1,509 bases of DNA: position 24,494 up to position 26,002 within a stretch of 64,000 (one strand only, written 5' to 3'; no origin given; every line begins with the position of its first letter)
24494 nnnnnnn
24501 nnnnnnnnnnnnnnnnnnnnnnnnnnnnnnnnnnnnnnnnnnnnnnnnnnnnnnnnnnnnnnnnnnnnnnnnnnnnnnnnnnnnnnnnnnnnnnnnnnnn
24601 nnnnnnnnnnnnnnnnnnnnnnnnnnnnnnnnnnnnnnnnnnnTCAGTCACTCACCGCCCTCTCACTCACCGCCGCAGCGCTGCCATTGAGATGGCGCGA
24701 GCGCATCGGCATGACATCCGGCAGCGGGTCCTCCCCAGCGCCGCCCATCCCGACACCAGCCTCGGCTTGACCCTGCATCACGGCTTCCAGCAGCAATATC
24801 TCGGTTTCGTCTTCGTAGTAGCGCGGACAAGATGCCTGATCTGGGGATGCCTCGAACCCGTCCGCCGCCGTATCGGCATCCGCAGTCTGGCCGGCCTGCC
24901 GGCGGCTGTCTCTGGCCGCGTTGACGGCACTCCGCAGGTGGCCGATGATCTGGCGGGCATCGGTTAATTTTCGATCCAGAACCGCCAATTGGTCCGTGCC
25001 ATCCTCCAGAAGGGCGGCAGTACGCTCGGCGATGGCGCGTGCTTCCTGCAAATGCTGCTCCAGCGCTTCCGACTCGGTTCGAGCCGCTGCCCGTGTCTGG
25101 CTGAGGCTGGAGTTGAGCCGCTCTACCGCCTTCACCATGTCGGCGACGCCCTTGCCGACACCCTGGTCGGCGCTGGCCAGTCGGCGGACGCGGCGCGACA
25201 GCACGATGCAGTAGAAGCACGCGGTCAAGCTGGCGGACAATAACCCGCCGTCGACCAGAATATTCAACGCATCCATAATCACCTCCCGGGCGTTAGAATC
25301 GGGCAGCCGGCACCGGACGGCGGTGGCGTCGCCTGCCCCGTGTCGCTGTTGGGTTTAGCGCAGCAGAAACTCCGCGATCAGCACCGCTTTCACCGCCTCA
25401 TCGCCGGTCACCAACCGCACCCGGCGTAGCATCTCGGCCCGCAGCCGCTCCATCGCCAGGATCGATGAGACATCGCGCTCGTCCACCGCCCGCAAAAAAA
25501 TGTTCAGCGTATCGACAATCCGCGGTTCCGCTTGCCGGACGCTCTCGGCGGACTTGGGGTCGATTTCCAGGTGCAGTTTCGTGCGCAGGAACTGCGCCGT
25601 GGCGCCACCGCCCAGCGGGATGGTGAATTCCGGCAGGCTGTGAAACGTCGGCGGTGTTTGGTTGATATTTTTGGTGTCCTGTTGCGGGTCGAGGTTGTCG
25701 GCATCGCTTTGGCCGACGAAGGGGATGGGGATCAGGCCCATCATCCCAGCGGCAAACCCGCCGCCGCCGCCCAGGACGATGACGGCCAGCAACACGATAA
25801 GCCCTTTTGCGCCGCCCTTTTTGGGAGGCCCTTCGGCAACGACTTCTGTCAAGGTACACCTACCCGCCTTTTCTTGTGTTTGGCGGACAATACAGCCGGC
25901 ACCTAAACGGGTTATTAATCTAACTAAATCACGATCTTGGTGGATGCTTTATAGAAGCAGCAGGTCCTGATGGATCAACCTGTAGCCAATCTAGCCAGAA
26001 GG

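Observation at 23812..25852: Three accessory flagellar genes of unclear function upstream of motA (MotE/FlbB-like, TM coiled-coil protein, second FliL paralog)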

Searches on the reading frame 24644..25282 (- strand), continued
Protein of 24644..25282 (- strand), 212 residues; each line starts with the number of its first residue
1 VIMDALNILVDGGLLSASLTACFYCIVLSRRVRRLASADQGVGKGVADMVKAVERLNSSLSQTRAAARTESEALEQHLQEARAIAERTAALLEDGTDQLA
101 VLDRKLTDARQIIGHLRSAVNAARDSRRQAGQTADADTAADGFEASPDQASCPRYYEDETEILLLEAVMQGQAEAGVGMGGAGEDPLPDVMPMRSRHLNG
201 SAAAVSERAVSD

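Call 74: search_protein_families(library=pfam, proteins=[L118:17109-17768:+, L119:17264-17902:+, L118:10001-10576:+, L118:10573-11196:+, L118:12162-14312:+], max_evalue=0.1)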
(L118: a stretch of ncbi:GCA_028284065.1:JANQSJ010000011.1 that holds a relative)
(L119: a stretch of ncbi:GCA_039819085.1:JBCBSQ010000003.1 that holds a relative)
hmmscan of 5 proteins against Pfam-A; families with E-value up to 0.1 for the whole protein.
L118:17109-17768:+ (219 aa): 0 families

L119:17264-17902:+ (212 aa): 0 families

L118:10001-10576:+ (191 aa): 3 families
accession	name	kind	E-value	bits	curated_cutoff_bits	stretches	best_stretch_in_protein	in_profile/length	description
PF20072.4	DUF6468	-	4e-05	24.1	26.9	1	30-104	1-75/76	Domain of unknown function (DUF6468)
PF07889.17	DUF1664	-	0.0023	18.4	34.6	1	10-96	9-98/124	Protein of unknown function (DUF1664)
PF12795.12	MscS_porin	-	0.0049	16.9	34.4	1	26-105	93-172/238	Mechanosensitive ion channel porin domain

L118:10573-11196:+ (207 aa): 11 families
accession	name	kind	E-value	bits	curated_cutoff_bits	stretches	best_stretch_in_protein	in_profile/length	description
PF03448.22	MgtE_N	-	1.6e-05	25.8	25.9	1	146-194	19-67/102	MgtE intracellular N domain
PF04513.17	Baculo_PEP_C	-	0.0047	17.4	38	1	76-153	27-105/140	Baculovirus polyhedron envelope protein, PEP, C terminus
PF08856.16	DUF1826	-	0.0065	16.8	22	1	73-153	9-94/202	Protein of unknown function (DUF1826)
PF14841.11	FliG_M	-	0.007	17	25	0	166-201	13-48/76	FliG middle domain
PF09278.17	MerR-DNA-bind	-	0.014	16.5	25.4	0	82-107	38-63/65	MerR, DNA binding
PF09762.14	CCDC93_CC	-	0.018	14.5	30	1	61-144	137-205/429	CCDC93 coiled-coil domain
PF11713.13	Peptidase_C80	-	0.025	15.3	23.8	0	21-54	39-72/154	Peptidase C80 family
PF05802.16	SctB2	-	0.033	15.1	26.5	1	21-106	73-124/162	SPI-2 type 3 secretion system translocon protein SctB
PF09304.16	Cortex-I_coil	-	0.047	14.4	60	0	79-135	30-89/107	Cortexillin coiled-coil region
PF24073.1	DUF7365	-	0.058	14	27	1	78-151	24-96/101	Coiled-coil region of unknown function (DUF7365)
PF05761.20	5_nucleotid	-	0.1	12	28.5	0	70-183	306-419/460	5' nucleotidase family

L118:12162-14312:+ (716 aa): 2 families
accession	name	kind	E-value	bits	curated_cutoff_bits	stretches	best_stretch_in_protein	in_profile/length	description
PF17672.6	FIMP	-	0.013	15.9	25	1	302-332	67-97/130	Fertilisation-influencing membrane protein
PF21761.2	RedAm-like_C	-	0.076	13.7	27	0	342-385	20-62/127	NADPH-dependent reductive aminase-like, C-terminal domain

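Call 75: search_dna_similar(query=window:24644-25276:-, collection=plasmids, mode=protein, max_evalue=0.001, max_rows=15)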
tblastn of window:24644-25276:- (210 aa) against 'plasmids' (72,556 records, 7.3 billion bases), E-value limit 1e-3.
Records with a match: 1; places in all: 1; records where one place covers at least 80% of the query: 0.
Best place of each record, by identity: <60% 1.
By first word of the organism name: Paroceanicella 1.
By predicted mobility (MOB-suite, as given by PLSDB): non-mobilizable 1.
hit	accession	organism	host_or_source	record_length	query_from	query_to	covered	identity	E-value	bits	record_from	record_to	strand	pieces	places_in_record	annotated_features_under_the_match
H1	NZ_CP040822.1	Paroceanicella profunda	Cell culture,Deep seawater from Mariana ...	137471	3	91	42%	40.4%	1e-7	58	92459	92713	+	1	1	hypothetical protein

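Call 76: get_annotated_region(hit=H1, flank=12000)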
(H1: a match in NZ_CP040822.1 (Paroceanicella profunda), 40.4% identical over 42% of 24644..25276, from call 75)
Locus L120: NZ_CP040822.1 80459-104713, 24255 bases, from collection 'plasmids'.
description: Paroceanicella profunda strain D4M1 plasmid pD4M1D, complete sequence
organism: Paroceanicella profunda (NCBI taxid 2579971)
taxonomy: Bacteria; Pseudomonadota; Alphaproteobacteria; Rhodobacterales; Paracoccaceae; Paroceanicella; Paroceanicella profunda
host: -; source: Cell culture,Deep seawater from Mariana Trench; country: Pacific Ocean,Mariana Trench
typing (MOB-suite, as given by PLSDB): non-mobilizable
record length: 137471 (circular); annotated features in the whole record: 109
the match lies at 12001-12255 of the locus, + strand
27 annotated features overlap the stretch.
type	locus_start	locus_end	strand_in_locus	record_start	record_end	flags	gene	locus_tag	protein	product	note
CDS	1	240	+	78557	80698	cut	-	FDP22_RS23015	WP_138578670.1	chemotaxis protein CheA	GO:0006935 - chemotaxis [Evidence IEA]; GO:0007165 - signal transduction [Evidence IEA]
CDS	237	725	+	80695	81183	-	-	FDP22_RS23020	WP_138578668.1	chemotaxis protein CheW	-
CDS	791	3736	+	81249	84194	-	-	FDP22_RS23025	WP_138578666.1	methyl-accepting chemotaxis protein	GO:0007165 - signal transduction [Evidence IEA]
CDS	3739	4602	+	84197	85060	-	-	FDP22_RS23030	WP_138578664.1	protein-glutamate O-methyltransferase CheR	GO:0032259 - methylation [Evidence IEA]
CDS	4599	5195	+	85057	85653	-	-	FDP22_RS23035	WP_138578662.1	chemoreceptor glutamine deamidase CheD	-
CDS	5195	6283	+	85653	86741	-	-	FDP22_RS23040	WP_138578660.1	chemotaxis response regulator protein-glutamate methylesterase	GO:0006935 - chemotaxis [Evidence IEA]; GO:0018277 - protein deamination [Evidence IEA]; GO:0006482 - protein ...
CDS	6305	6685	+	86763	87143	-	-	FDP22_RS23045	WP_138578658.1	response regulator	GO:0000160 - phosphorelay signal transduction system [Evidence IEA]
CDS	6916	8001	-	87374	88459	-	-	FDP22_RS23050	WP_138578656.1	FliG C-terminal domain-containing protein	-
CDS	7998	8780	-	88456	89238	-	fliP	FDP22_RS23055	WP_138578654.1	flagellar type III secretion system pore protein FliP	GO:0001539 - cilium or flagellum-dependent cell motility [Evidence IEA]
CDS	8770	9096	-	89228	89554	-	-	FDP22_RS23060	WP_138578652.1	FliM/FliN family flagellar motor switch protein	-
CDS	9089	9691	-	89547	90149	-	-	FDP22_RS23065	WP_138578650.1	hypothetical protein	-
CDS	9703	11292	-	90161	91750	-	fliF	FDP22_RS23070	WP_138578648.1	flagellar basal-body MS-ring/collar protein FliF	GO:0001539 - cilium or flagellum-dependent cell motility [Evidence IEA]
CDS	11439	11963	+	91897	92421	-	-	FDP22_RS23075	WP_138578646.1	flagellar basal body-associated FliL family protein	GO:0071973 - bacterial-type flagellum-dependent cell motility [Evidence IEA]; GO:0006935 - chemotaxis [Evidence IEA]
CDS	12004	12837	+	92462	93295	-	-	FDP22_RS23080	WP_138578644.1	hypothetical protein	-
CDS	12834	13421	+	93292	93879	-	-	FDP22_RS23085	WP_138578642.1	hypothetical protein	-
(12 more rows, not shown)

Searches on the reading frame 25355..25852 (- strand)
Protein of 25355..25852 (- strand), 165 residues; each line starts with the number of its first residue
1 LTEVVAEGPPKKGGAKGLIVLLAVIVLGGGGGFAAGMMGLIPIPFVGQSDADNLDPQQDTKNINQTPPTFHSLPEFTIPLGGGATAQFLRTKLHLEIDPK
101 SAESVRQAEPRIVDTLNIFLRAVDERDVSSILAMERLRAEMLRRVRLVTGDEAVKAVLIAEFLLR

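Call 5: search_protein_families(library=pfam, proteins=[window:25355-25852:-], max_evalue=1)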
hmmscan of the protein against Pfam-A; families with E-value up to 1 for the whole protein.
window:25355-25852:- (165 aa): 2 families
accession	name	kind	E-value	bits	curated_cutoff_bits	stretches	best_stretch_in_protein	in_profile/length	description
PF03748.19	FliL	-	9.1e-13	49.1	24.6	1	71-163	2-101/103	Flagellar basal body-associated protein FliL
PF14283.11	CD1107-like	-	0.076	13.3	26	0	7-33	122-148/158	Mobile element protein CD1107-like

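Call 6: search_protein_families(library=ncbifam, proteins=[window:25355-25852:-], max_evalue=1)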
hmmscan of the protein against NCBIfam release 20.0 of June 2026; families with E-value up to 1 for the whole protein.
window:25355-25852:- (165 aa): 4 families
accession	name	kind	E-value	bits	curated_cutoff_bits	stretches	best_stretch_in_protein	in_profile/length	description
NF009420.1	PRK12785.1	equivalog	7.3e-20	71.4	197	1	6-163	11-159/161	flagellar basal body-associated protein FliL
NF005435.1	PRK07021.1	equivalog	2.4e-05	24.2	131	1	18-165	10-157/157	flagellar basal body-associated protein FliL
NF006283.1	PRK08455.1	equivalog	6.7e-05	22.6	187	1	67-164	83-181/182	flagellar basal body-associated protein FliL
NF004285.1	PRK05696.1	equivalog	0.0043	16.9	179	1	11-164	14-170/171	flagellar basal body-associated protein FliL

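Call 54: search_solved_structures(query=window:25355-25852:-, max_evalue=1)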
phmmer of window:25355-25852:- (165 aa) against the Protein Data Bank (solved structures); distinct sequences matched with E-value up to 1: 1.
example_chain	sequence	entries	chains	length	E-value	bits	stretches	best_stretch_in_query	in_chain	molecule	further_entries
9hmf_O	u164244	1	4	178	0.21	14.8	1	67-163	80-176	Flagellar protein FliL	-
